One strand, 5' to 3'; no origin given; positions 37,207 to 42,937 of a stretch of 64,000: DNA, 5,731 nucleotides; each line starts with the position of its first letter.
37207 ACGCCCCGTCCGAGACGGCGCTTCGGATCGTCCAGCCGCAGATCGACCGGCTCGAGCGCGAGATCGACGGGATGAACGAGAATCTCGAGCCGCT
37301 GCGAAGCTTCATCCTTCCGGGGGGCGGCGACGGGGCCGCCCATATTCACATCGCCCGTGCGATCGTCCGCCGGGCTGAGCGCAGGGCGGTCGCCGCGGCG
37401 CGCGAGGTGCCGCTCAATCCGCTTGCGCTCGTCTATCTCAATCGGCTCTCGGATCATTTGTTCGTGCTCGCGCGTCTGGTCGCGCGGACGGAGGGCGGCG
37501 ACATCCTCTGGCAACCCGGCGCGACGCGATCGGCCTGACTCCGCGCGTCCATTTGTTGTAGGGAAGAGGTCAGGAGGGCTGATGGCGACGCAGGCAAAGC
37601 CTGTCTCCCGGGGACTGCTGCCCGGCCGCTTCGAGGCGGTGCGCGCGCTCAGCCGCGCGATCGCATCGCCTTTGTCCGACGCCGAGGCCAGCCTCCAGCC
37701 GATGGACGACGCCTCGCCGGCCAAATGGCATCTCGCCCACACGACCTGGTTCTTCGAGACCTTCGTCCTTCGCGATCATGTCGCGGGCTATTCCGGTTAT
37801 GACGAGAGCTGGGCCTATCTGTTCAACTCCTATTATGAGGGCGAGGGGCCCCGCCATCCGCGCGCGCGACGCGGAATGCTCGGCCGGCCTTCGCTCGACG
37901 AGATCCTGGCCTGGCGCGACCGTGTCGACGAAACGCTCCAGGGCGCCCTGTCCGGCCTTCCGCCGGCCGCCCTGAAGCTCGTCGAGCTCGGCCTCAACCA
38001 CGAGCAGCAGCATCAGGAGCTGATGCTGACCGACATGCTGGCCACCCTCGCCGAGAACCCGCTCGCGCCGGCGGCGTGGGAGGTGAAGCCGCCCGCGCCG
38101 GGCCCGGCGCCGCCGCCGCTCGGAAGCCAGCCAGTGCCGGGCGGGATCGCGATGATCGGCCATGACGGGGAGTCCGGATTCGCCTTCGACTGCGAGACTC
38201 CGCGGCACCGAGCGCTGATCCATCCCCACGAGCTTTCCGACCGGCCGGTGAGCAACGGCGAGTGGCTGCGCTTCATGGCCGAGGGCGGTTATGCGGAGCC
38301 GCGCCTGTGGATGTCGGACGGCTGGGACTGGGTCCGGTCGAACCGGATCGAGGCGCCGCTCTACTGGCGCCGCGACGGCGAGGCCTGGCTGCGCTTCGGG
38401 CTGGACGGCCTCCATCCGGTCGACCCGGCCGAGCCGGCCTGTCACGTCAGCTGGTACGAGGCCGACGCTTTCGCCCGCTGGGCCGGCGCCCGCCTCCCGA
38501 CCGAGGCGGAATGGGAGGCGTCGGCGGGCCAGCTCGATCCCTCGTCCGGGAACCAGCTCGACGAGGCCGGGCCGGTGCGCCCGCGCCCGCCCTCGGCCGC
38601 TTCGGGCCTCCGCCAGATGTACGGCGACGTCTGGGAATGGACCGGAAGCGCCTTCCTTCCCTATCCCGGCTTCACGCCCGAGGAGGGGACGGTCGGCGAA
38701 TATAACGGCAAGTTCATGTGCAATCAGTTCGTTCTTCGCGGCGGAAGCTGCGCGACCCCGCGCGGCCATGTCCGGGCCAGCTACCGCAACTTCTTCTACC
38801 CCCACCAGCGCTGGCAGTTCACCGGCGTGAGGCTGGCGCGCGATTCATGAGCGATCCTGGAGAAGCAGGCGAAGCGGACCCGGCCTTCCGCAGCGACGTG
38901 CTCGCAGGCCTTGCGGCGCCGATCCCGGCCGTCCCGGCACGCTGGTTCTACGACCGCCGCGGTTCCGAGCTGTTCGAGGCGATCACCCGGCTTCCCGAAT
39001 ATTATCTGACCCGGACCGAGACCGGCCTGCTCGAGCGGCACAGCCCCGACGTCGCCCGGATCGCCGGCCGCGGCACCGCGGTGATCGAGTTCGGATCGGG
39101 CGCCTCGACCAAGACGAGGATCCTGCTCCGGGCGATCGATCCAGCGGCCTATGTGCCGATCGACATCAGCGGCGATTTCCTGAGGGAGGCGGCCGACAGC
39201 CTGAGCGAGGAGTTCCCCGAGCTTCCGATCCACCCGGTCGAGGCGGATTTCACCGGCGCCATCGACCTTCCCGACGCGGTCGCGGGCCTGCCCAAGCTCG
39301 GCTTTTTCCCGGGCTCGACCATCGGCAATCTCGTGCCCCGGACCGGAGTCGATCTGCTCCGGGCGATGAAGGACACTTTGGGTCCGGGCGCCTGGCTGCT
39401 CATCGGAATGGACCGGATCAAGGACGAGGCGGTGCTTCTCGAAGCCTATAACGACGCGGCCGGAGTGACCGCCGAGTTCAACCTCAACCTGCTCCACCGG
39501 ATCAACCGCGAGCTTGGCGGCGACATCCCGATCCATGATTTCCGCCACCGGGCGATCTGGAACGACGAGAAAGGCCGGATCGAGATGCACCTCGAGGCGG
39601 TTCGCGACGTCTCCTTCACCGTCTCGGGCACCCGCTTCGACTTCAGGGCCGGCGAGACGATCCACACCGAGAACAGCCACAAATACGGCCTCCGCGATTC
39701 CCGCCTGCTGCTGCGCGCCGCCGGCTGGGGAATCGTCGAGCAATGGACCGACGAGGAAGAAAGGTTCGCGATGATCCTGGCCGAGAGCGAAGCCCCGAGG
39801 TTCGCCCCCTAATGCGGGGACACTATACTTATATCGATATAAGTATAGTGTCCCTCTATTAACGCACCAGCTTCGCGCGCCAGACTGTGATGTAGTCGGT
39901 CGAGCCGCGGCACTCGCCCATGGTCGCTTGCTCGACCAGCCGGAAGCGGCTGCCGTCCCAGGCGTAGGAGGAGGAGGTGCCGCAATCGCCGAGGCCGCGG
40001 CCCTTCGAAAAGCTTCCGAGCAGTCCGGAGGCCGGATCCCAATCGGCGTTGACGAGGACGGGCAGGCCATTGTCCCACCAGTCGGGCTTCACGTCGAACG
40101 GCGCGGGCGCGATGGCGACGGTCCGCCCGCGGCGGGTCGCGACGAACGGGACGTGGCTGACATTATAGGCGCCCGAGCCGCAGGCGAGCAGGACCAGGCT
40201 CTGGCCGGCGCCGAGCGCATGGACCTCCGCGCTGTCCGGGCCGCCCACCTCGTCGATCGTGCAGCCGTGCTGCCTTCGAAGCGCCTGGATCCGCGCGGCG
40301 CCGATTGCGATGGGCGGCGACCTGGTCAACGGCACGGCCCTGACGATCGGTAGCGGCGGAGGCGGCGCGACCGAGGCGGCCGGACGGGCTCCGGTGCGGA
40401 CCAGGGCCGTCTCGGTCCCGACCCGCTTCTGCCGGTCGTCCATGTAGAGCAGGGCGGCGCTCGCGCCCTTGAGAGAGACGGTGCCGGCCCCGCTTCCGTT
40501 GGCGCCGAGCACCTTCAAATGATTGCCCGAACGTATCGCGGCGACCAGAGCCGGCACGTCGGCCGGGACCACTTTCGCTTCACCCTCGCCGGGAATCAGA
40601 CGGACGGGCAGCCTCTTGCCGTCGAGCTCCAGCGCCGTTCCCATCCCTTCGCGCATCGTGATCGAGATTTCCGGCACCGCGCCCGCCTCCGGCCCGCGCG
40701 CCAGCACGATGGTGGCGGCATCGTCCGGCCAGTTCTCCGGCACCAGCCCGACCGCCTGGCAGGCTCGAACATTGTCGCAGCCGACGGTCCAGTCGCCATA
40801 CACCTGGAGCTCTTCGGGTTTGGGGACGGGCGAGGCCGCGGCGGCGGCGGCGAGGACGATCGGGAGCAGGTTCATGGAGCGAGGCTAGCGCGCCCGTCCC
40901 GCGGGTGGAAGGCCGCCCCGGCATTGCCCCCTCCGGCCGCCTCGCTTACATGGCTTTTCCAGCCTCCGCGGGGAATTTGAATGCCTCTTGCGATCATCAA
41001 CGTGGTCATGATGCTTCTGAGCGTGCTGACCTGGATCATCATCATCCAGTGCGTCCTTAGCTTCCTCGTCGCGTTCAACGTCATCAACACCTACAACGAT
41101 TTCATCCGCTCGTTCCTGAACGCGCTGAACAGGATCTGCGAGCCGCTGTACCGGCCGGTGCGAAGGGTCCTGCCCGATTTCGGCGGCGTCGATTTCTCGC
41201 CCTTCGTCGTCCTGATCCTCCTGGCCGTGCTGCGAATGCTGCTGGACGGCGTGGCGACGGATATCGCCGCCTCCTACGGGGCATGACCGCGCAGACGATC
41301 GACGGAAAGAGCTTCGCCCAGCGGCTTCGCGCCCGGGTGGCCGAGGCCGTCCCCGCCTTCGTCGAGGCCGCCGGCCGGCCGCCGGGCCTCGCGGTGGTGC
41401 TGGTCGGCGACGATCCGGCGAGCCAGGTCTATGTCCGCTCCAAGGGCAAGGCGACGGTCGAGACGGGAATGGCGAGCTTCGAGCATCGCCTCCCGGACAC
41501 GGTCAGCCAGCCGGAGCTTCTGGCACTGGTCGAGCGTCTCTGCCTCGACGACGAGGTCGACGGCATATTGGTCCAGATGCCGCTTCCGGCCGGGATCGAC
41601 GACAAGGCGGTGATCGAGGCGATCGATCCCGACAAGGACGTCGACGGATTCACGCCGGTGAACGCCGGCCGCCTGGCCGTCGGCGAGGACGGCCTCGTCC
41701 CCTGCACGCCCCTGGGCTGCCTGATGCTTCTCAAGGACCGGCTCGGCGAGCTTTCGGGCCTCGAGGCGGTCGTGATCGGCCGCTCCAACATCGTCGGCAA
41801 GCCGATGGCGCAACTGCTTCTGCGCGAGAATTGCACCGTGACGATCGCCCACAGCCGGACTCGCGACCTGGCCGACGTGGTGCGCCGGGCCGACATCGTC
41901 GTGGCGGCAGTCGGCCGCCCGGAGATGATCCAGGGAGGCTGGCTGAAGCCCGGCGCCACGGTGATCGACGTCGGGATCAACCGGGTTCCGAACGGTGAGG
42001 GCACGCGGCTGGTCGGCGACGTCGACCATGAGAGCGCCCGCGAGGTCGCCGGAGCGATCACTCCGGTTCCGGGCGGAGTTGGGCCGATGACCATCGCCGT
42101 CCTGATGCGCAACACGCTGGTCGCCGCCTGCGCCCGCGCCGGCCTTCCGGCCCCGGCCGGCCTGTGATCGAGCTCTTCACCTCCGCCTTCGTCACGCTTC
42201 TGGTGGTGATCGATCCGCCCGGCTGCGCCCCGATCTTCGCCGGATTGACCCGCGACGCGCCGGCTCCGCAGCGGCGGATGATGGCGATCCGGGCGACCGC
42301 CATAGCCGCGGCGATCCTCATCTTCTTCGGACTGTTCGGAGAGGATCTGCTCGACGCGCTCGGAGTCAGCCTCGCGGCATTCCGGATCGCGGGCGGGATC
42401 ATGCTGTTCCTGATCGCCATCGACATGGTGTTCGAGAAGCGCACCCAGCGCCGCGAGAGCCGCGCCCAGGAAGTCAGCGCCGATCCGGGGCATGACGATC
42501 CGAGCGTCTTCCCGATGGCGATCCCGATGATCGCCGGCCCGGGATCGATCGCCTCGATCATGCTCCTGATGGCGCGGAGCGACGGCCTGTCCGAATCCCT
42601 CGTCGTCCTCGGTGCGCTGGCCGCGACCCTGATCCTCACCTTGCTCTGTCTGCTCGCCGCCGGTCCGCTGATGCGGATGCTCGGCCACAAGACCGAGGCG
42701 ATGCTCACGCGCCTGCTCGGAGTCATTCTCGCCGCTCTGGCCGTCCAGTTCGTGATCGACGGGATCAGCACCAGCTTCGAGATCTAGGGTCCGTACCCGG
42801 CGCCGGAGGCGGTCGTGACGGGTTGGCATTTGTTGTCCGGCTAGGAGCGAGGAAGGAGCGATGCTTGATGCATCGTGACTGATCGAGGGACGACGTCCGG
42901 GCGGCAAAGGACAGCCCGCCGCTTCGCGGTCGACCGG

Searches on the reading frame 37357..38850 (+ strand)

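Call 52: search_protein_families(library=pfam, proteins=[window:37357-38850:+], max_evalue=0.0001)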
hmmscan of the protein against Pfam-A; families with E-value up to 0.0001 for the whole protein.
window:37357-38850:+ (497 aa): 2 families
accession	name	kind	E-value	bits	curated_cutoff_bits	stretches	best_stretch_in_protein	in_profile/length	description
PF03781.23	FGE-sulfatase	-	1.9e-35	123.2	23.3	2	260-394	8-128/255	Sulfatase-modifying factor enzyme 1-like domain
PF12867.12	DinB_2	-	1.1e-12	49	24.8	1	91-207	1-96/128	DinB superfamily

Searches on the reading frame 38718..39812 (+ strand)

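Call 52: search_protein_families(library=pfam, proteins=[window:38718-39812:+], max_evalue=0.0001)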
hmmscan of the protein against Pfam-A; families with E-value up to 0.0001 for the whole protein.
window:38718-39812:+ (364 aa): 1 family
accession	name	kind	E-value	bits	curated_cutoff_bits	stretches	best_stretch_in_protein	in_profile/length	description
PF10017.15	Methyltransf_33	-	2.2e-108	362.4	23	1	57-356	1-303/304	Histidine-specific methyltransferase, SAM-dependent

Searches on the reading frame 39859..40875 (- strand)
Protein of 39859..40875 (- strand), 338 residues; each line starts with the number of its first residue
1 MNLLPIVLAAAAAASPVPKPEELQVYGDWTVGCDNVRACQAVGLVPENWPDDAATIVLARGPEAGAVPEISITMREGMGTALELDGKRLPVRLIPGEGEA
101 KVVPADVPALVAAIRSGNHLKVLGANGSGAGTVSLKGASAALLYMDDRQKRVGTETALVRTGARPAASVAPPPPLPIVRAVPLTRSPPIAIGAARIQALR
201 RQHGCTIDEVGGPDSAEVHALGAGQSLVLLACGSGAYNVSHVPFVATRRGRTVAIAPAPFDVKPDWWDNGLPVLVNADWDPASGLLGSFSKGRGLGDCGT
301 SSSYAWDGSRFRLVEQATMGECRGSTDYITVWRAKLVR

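Call 5: search_protein_families(library=pfam, proteins=[window:39859-40875:-], max_evalue=0.01)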
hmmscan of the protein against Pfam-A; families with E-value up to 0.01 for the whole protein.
window:39859-40875:- (338 aa): 1 family
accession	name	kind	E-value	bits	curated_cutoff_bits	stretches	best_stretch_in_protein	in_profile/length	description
PF06674.16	DUF1176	-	8.3e-79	265.9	34.8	1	25-334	3-321/322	Protein of unknown function (DUF1176)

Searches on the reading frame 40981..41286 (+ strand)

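Call 5: search_protein_families(library=pfam, proteins=[window:40981-41286:+], max_evalue=0.01)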
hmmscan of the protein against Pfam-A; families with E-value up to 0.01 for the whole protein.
window:40981-41286:+ (101 aa): 2 families
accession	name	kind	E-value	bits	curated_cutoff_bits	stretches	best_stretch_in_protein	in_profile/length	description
PF02325.22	YGGT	-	2.7e-19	69.8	27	1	11-88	2-70/70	YGGT family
PF10693.14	DUF2499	-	0.0081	16.9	22.1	0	13-42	2-31/89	Protein of unknown function (DUF2499)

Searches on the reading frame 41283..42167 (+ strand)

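Call 5: search_protein_families(library=pfam, proteins=[window:41283-42167:+], max_evalue=0.01)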
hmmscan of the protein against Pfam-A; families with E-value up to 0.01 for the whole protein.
window:41283-42167:+ (294 aa): 2 families
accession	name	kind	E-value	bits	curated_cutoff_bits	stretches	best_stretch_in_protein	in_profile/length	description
PF02882.25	THF_DHG_CYH_C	-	2.7e-67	225.5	27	1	125-283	2-157/160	Tetrahydrofolate dehydrogenase/cyclohydrolase, NAD(P)-binding domain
PF00763.28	THF_DHG_CYH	-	5.3e-39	133.5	32.8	1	6-121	1-115/115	Tetrahydrofolate dehydrogenase/cyclohydrolase, catalytic domain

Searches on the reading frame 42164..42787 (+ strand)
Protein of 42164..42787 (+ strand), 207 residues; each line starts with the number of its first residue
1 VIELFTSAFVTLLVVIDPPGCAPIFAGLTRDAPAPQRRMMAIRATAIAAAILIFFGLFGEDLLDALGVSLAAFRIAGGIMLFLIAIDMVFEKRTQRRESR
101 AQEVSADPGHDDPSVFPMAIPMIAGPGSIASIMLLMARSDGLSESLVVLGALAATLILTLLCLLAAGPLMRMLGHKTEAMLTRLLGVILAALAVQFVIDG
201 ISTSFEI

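Call 5: search_protein_families(library=pfam, proteins=[window:42164-42787:+], max_evalue=0.01)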
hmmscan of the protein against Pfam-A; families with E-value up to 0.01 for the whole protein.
window:42164-42787:+ (207 aa): 5 families
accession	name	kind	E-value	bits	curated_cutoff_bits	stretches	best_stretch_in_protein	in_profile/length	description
PF01914.23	MarC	-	6.5e-55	186.1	23.9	1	3-204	2-202/203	MarC family integral membrane protein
PF01810.24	LysE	-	6.5e-07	29.5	25.6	1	39-101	27-90/193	LysE type translocator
PF03741.22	TerC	-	0.0014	18.8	27.8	0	25-198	18-176/178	Integral membrane protein TerC family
PF11139.14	SfLAP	-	0.0016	18.4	35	0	115-194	1-84/213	Sap, sulfolipid-1-addressing protein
PF16327.10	CcmF_C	-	0.007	16.1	28.7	0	152-198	79-125/323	Cytochrome c-type biogenesis protein CcmF C-terminal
